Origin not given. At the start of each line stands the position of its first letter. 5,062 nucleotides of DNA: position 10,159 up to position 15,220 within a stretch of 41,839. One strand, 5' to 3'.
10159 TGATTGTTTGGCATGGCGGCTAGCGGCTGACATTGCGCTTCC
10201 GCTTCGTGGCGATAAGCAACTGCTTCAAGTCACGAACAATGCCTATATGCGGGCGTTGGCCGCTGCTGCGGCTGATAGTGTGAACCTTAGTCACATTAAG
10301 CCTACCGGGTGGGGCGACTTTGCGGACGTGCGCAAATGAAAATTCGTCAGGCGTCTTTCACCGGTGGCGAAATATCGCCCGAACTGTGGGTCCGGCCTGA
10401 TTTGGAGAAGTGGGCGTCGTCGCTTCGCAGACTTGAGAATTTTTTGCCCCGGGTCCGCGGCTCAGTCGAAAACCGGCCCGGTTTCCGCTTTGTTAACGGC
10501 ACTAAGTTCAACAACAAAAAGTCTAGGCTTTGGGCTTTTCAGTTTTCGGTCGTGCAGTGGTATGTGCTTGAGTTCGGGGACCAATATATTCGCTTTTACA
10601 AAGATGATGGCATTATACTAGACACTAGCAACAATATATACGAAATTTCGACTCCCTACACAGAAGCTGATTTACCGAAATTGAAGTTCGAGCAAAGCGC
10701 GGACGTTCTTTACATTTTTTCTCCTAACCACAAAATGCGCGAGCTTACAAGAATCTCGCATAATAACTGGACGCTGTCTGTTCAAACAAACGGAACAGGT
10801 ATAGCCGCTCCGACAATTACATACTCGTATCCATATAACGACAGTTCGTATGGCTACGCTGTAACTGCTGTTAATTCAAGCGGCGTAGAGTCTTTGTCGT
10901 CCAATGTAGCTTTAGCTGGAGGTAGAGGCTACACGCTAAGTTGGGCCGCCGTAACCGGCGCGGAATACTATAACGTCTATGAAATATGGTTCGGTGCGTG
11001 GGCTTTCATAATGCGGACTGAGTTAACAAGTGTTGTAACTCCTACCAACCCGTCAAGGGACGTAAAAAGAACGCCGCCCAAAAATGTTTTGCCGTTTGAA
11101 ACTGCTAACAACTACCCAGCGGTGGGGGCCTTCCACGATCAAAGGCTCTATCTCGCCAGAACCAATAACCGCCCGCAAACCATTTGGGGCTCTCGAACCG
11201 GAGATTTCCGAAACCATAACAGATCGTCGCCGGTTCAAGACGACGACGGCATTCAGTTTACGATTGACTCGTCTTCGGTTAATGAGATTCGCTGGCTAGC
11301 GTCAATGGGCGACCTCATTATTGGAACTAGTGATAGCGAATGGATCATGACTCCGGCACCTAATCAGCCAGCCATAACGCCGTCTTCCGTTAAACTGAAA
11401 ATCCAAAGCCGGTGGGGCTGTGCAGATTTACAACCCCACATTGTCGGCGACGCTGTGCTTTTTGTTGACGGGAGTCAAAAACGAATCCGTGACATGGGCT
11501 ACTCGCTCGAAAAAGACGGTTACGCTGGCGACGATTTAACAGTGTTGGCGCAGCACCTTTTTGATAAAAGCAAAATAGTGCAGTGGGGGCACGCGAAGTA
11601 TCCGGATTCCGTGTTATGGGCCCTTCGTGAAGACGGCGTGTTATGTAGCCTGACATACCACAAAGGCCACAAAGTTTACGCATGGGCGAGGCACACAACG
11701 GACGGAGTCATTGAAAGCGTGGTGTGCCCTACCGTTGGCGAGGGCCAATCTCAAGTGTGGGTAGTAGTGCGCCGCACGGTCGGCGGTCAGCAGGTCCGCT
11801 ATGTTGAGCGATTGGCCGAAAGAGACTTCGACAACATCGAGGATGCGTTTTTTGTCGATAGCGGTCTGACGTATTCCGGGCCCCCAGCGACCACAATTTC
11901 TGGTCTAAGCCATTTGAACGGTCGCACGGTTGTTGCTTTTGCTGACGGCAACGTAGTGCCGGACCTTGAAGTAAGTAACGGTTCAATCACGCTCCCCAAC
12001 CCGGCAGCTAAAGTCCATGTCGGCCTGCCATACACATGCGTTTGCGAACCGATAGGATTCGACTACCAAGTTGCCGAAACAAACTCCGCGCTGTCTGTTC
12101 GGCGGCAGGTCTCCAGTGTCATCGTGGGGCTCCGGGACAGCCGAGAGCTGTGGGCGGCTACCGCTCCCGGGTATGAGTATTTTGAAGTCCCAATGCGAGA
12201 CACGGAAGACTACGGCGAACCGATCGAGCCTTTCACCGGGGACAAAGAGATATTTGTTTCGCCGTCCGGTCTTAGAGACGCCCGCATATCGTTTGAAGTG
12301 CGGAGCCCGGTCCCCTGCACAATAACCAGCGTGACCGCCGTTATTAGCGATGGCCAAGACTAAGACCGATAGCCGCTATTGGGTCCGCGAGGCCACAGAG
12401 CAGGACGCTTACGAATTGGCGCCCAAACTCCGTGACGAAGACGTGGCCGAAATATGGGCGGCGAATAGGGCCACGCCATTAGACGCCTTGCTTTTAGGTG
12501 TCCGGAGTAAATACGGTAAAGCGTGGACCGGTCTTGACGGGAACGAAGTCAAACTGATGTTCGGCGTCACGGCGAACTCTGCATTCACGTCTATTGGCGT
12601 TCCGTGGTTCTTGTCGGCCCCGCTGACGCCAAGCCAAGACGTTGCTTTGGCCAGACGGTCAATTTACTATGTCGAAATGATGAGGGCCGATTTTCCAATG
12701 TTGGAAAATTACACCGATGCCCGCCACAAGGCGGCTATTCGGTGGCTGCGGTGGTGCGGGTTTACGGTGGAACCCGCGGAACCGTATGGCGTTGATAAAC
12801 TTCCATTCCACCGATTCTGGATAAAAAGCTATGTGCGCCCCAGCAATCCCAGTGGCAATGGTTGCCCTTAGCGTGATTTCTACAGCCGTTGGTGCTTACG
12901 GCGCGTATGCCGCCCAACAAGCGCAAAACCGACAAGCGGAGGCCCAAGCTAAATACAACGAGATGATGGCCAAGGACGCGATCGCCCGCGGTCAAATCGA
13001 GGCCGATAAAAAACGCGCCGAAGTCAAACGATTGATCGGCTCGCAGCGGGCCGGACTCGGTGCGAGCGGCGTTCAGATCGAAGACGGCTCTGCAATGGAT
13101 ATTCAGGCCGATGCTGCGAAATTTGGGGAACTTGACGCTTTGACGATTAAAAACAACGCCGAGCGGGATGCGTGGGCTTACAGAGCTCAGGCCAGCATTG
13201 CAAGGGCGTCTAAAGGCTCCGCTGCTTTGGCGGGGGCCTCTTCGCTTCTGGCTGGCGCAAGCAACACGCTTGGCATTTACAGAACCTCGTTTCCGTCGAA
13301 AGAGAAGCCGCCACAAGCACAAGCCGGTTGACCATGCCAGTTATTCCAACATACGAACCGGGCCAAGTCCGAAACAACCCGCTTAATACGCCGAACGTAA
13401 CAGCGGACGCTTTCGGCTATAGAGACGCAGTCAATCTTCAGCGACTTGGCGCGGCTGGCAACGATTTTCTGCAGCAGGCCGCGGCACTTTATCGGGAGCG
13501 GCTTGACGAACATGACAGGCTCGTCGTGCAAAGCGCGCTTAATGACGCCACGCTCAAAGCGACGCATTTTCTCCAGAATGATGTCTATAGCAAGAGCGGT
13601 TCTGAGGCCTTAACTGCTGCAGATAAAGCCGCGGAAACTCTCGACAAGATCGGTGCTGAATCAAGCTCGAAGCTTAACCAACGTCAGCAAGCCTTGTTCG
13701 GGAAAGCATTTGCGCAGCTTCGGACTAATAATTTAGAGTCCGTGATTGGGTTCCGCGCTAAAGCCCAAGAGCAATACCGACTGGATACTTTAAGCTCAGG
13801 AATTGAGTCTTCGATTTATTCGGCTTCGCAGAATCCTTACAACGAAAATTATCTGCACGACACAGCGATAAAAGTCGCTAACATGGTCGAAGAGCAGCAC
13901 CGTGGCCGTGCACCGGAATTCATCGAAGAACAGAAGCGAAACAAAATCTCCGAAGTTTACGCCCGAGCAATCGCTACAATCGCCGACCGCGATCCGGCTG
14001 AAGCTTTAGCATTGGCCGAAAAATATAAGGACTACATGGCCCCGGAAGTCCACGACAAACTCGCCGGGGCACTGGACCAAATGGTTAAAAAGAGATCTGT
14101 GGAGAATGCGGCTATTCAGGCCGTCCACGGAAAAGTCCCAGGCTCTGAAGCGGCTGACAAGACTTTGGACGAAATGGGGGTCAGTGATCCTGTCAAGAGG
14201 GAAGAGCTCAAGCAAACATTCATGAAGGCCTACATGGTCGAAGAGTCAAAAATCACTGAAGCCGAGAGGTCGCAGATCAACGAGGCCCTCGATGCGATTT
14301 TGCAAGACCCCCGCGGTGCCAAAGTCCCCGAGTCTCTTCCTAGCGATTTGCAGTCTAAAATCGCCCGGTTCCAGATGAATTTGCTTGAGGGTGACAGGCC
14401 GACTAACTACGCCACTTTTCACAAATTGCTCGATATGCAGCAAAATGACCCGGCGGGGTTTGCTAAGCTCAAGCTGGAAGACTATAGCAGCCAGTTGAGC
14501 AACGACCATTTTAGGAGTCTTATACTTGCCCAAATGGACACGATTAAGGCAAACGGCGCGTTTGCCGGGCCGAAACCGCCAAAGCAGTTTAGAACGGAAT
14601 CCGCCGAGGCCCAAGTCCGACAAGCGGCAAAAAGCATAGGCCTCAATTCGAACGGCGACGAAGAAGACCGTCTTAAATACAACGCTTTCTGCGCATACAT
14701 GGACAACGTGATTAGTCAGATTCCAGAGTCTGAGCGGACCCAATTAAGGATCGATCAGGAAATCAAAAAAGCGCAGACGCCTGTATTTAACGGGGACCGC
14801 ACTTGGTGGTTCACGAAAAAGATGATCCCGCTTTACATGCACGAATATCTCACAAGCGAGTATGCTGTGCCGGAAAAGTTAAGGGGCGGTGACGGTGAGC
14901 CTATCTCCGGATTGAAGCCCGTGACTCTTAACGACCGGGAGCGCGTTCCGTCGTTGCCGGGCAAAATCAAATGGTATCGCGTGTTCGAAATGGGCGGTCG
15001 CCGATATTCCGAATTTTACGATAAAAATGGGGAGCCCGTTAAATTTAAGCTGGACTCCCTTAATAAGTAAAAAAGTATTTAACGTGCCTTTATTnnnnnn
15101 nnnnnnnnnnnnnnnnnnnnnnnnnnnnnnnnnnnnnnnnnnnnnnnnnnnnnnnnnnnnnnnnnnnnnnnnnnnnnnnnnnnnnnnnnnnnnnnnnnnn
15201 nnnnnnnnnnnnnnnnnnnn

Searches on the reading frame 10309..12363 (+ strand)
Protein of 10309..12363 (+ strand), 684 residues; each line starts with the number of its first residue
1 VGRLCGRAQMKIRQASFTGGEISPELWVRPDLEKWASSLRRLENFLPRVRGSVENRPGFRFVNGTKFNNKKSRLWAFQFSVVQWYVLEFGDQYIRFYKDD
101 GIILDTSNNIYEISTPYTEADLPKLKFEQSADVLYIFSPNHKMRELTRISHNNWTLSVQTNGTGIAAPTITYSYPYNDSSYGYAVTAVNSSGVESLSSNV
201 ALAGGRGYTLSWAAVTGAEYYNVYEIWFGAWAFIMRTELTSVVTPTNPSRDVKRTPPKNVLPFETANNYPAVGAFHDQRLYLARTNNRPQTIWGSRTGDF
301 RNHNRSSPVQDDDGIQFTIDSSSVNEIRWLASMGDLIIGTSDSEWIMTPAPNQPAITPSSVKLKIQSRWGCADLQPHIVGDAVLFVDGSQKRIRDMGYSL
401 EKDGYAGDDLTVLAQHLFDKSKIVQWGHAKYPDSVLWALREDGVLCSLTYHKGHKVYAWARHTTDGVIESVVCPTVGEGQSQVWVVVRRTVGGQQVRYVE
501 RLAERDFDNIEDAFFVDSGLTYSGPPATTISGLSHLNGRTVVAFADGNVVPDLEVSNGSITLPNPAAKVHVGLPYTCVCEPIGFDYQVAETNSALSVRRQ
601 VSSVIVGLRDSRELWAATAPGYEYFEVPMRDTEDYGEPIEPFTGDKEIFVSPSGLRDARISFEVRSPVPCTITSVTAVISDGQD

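Call 9: search_protein_families(library=phrogs, proteins=[window:10309-12363:+], max_evalue=0.00001)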
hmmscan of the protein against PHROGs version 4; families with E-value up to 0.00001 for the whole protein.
window:10309-12363:+ (684 aa): 4 families
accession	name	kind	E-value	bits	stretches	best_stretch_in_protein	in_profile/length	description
phrog_376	-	tail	3.8e-205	684.4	1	10-680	4-708/712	tail protein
phrog_15566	-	tail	1.5e-106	358.1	2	262-527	40-303/552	tail protein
phrog_20269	-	unknown function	6.2e-55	187.7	1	11-157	4-151/374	-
phrog_30010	-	unknown function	7.5e-39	134.8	1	382-524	178-321/517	-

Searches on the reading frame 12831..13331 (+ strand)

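Call 82: search_protein_families(library=pfam, proteins=[window:12831-13331:+], max_evalue=0.001)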
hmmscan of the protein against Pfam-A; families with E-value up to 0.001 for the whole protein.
window:12831-13331:+ (166 aa): 1 family
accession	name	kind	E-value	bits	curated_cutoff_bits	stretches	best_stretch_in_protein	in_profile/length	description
PF24072.1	T7_gp14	-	6.4e-07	29.9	27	1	1-145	1-156/187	T7 virus internal virion protein gp14 family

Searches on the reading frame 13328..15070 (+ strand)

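Call 9: search_protein_families(library=phrogs, proteins=[window:13328-15070:+], max_evalue=0.00001)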
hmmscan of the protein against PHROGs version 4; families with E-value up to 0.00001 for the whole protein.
window:13328-15070:+ (580 aa): 1 family
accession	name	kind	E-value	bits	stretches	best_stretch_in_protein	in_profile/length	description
phrog_10475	-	lysis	4.2e-33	115.9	2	3-277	1-290/700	endolysin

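Call 82: search_protein_families(library=pfam, proteins=[window:13328-15070:+], max_evalue=0.001)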
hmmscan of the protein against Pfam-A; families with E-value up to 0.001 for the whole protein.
window:13328-15070:+ (580 aa): 0 families
